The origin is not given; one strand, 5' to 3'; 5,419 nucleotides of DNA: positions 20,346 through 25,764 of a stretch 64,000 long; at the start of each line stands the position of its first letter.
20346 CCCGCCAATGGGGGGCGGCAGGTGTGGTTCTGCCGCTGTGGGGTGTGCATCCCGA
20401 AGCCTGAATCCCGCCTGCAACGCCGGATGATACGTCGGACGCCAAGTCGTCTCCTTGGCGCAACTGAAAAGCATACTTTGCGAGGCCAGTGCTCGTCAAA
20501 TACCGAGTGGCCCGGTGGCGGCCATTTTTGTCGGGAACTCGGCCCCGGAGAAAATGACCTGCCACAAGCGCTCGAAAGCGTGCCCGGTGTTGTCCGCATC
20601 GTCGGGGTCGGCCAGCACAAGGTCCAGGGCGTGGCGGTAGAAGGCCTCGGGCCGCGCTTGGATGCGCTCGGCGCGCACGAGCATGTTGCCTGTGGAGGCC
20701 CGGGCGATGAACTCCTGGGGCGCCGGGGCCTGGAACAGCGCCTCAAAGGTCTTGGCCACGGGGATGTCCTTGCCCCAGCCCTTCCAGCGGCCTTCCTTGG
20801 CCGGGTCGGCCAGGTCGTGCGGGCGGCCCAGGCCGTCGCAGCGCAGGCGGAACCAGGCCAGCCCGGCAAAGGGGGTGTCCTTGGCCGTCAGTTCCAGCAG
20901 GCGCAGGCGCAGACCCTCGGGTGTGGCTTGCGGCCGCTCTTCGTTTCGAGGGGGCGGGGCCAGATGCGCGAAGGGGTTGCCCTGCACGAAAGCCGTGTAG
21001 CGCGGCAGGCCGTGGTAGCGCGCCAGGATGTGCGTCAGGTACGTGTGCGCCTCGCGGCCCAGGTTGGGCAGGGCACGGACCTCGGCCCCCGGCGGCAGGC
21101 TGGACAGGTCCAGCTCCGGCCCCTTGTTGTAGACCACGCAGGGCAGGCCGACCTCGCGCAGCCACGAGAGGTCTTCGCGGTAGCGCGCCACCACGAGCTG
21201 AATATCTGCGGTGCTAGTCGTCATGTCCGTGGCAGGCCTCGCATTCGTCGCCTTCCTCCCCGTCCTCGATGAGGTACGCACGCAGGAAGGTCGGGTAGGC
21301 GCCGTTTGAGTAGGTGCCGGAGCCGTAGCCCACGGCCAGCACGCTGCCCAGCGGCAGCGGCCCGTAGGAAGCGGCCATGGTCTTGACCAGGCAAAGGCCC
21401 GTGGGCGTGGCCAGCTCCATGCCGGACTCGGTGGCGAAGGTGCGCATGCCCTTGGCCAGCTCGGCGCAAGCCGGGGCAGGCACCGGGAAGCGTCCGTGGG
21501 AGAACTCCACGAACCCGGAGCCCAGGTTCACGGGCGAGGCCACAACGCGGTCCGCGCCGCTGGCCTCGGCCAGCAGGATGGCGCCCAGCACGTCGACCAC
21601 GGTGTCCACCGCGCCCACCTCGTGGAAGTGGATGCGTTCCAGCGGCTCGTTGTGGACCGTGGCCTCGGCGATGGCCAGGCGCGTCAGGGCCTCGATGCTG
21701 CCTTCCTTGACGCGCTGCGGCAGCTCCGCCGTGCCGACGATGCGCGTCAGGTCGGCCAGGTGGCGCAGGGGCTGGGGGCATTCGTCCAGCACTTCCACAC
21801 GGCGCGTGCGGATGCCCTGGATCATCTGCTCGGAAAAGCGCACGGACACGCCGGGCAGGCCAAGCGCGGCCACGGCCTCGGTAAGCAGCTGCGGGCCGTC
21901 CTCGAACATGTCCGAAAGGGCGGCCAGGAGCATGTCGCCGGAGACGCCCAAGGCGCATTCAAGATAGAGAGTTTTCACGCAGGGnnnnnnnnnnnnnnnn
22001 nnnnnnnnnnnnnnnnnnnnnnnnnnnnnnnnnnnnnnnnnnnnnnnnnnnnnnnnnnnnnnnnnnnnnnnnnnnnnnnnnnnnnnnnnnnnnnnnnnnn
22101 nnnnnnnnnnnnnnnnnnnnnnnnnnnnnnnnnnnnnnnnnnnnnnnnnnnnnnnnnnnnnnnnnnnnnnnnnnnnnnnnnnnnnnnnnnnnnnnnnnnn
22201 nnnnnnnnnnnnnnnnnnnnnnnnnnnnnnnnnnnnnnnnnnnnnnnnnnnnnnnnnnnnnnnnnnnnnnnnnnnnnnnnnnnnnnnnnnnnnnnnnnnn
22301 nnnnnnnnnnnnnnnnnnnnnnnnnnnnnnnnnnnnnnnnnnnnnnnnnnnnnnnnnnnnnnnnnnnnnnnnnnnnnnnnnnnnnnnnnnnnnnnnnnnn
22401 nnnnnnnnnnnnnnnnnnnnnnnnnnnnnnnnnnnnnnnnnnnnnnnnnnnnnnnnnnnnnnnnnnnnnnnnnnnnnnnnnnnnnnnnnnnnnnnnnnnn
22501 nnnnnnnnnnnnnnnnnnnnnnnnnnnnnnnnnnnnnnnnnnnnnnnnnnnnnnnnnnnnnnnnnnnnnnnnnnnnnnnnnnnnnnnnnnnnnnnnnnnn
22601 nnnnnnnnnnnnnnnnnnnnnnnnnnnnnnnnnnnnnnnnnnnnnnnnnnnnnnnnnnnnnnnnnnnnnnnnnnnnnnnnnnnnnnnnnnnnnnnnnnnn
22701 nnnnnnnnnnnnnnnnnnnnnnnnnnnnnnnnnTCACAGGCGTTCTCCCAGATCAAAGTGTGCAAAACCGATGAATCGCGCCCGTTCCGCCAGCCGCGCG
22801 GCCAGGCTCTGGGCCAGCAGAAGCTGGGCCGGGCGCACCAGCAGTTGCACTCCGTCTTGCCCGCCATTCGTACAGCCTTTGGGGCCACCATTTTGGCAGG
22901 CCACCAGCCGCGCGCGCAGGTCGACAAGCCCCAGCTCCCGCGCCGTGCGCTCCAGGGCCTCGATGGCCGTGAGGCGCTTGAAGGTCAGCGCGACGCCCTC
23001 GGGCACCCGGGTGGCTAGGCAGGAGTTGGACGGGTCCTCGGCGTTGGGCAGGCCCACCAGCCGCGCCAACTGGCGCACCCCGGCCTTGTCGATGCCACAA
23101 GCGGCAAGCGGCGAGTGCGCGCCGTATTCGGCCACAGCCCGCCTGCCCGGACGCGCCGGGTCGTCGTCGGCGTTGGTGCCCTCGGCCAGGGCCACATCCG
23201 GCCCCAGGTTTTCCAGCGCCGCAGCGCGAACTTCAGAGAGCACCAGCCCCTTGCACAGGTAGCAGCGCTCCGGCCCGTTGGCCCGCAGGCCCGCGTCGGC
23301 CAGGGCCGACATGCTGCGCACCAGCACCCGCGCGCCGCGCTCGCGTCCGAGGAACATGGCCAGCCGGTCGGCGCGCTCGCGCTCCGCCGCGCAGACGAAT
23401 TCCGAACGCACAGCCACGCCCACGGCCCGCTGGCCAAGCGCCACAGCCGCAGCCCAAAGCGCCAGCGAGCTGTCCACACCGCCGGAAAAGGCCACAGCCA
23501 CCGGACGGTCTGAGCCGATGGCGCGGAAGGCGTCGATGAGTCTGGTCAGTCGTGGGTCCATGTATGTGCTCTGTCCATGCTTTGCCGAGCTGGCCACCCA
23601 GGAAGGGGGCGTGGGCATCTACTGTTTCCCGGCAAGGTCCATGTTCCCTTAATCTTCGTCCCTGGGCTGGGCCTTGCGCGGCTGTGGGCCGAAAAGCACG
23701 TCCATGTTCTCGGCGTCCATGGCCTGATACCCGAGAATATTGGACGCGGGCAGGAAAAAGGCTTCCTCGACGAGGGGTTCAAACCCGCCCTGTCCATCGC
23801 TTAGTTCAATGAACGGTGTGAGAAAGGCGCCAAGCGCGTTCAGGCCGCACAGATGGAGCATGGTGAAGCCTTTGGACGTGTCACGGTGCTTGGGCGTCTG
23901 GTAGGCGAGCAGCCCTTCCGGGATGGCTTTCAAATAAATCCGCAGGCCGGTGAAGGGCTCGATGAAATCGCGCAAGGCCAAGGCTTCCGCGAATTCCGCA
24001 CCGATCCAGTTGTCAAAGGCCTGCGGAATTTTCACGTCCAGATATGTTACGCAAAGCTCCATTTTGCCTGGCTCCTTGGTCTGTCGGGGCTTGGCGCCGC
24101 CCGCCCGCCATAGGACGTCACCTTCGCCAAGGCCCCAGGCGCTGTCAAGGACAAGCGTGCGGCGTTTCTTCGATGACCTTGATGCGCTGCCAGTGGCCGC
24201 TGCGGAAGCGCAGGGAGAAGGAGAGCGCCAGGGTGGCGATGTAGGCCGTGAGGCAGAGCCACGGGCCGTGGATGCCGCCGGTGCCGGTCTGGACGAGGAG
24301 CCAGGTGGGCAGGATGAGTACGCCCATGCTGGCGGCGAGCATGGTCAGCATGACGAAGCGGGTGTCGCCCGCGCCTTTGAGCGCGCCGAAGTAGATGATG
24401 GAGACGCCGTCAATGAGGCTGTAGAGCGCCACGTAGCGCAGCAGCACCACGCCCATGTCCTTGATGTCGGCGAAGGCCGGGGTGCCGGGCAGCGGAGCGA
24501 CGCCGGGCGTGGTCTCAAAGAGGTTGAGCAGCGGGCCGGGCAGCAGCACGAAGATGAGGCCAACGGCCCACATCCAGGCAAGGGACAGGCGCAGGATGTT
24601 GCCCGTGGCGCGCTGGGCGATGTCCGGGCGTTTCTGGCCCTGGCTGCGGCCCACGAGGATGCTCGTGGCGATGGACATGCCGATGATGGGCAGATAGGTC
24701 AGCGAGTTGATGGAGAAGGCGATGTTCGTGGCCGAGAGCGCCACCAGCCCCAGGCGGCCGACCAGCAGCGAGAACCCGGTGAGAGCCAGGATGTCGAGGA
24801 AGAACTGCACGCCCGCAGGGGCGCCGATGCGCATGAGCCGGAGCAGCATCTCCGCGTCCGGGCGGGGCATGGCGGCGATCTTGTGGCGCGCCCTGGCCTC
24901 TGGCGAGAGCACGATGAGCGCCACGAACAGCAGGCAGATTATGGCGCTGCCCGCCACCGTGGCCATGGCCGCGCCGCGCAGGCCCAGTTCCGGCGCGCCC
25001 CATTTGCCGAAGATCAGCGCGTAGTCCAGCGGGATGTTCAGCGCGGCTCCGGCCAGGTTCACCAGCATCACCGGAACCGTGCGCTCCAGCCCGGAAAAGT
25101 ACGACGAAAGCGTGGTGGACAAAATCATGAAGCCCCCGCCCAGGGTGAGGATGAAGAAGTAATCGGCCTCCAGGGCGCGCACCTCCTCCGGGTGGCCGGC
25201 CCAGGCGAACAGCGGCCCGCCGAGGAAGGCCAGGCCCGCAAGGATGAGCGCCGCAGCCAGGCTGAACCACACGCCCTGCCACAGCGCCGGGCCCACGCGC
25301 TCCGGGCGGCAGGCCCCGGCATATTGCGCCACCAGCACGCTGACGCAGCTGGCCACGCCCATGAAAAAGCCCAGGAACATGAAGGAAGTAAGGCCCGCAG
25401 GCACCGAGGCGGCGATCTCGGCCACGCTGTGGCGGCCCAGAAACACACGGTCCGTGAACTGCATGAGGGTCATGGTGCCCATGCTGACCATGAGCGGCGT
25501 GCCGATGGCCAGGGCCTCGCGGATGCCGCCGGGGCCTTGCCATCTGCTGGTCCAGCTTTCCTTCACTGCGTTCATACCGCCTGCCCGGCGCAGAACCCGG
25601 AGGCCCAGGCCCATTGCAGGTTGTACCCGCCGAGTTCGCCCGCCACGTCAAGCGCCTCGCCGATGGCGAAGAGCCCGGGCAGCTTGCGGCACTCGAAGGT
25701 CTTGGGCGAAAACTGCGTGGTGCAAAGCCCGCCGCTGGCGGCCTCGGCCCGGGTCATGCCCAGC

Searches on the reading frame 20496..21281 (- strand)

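Call 45: search_protein_families(library=pfam, proteins=[window:20496-21281:-], max_evalue=0.00001)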
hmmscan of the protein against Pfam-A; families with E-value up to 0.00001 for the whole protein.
window:20496-21281:- (261 aa): 1 family
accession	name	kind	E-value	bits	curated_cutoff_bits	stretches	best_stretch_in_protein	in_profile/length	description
PF11913.13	DUF3431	-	1.2e-19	71.4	25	1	29-248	1-207/219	Protein of unknown function (DUF3431)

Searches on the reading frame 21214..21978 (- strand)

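Call 5: search_protein_families(library=pfam, proteins=[window:21214-21978:-], max_evalue=0.01)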
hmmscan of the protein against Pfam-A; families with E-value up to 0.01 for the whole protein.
window:21214-21978:- (254 aa): 1 family
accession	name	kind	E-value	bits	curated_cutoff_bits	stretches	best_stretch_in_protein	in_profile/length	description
PF01969.22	Ni_insertion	-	5.5e-70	236.8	22.1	1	4-242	1-241/375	Nickel insertion protein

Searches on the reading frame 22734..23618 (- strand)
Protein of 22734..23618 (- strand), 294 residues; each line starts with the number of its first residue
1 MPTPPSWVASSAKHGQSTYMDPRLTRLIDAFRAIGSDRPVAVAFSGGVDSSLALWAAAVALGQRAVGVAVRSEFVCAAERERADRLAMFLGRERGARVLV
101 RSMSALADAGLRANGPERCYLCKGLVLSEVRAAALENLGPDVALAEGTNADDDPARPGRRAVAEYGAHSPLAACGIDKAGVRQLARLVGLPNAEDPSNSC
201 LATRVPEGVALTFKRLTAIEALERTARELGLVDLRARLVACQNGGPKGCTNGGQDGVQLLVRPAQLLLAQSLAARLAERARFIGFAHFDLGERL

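Call 5: search_protein_families(library=pfam, proteins=[window:22734-23618:-], max_evalue=0.01)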
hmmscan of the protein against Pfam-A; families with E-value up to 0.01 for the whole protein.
window:22734-23618:- (294 aa): 1 family
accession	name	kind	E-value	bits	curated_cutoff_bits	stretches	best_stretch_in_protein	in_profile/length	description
PF00733.27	Asn_synthase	-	0.0088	16.2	21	0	33-87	13-67/354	Asparagine synthase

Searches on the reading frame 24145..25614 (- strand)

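Call 5: search_protein_families(library=pfam, proteins=[window:24145-25614:-], max_evalue=0.01)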
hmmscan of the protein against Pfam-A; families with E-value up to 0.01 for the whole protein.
window:24145-25614:- (489 aa): 1 family
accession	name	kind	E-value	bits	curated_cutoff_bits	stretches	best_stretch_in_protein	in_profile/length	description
PF01554.23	MatE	-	2.4e-45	154.5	24.9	2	40-198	1-160/161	MatE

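Call 6: search_protein_families(library=ncbifam, proteins=[window:24145-25614:-], max_evalue=0.01)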
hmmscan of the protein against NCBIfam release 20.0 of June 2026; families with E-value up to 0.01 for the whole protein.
window:24145-25614:- (489 aa): 10 families
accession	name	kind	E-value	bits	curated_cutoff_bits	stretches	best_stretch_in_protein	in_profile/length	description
TIGR00797.1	matE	subfamily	4.6e-65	220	147.4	1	40-452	1-396/396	MATE family efflux transporter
NF001214.0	PRK00187.1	equivalog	1.6e-44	152.6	449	1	35-471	13-444/464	NorM family multidrug efflux MATE transporter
NF000263.1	MATE_multi_NorM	equivalog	3.1e-28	99.4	950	1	31-467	17-444/459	multidrug efflux MATE transporter NorM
NF041801.1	MATE_SolL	equivalog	4.9e-22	78.3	780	1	32-479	20-455/458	solanimycin export family MATE transporter SolL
NF052396.1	MATE_WgkD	equivalog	2.4e-17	63.1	510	1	38-368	9-334/428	tryglysin-associated MATE efflux transporter WgkD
NF007562.1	PRK10189.1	equivalog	9.8e-15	54.2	465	1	37-476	32-463/470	EmmdR/YeeO family multidrug/toxin efflux MATE transporter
NF007130.1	PRK09575.1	equivalog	5.1e-12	45.8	445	1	40-455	14-412/435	MATE family efflux transporter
NF041358.1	GntT_guanitoxin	equivalog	1.8e-09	37.1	525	1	48-366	29-344/438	guanitoxin biosynthesis MATE family efflux transporter GntT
NF000131.1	MATE_multi_MepA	equivalog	2.3e-09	37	850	1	36-447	26-412/451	multidrug efflux MATE transporter MepA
TIGR02900.1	spore_V_B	equivalog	0.0013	17.6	372.3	1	150-234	351-431/488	stage V sporulation protein B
